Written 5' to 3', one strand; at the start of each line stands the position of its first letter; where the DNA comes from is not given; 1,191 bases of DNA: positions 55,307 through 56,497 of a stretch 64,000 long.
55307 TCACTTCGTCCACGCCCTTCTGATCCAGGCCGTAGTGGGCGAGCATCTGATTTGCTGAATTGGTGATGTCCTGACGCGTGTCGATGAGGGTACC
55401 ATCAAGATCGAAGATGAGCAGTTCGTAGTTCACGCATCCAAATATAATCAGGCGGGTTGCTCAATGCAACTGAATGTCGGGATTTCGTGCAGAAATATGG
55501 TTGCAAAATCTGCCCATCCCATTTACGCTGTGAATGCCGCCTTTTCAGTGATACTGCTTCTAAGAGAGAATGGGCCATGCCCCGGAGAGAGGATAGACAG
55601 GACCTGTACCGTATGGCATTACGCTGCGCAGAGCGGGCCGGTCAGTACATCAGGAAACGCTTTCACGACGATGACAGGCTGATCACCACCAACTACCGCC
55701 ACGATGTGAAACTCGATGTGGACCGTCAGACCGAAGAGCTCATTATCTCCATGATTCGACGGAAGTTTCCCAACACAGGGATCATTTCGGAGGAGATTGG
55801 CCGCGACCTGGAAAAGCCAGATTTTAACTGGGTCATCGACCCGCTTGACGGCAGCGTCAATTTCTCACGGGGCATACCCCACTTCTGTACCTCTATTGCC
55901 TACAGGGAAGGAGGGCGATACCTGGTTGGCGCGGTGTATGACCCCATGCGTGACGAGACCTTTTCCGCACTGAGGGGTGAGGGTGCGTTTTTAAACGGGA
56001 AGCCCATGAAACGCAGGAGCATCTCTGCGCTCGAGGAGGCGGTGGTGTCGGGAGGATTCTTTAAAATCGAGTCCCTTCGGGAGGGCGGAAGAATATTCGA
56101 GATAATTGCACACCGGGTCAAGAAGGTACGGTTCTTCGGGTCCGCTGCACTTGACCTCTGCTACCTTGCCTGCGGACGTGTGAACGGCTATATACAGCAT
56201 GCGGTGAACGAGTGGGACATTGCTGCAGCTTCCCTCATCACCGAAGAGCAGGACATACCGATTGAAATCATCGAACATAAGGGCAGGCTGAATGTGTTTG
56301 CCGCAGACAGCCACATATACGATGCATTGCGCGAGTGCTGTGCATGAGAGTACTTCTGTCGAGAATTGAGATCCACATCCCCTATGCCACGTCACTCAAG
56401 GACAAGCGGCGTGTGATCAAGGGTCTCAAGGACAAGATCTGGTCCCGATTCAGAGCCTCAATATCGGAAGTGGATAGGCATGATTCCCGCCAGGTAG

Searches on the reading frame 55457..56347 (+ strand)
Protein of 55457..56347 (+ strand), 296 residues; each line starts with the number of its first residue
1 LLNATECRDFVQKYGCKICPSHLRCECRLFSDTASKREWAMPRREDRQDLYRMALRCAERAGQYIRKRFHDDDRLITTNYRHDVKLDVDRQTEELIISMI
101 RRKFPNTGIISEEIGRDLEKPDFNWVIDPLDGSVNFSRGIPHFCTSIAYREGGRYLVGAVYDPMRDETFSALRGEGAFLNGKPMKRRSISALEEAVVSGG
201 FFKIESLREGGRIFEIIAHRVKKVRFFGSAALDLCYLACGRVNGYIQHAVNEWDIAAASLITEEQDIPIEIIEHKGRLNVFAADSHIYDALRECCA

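Call 40: search_protein_families(library=pfam, proteins=[window:55457-56347:+])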
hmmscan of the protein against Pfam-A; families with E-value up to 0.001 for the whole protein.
window:55457-56347:+ (296 aa): 1 family
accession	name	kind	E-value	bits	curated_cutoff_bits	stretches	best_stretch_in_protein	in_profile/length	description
PF00459.30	Inositol_P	-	2.3e-48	165.5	27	1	47-264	2-230/271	Inositol monophosphatase family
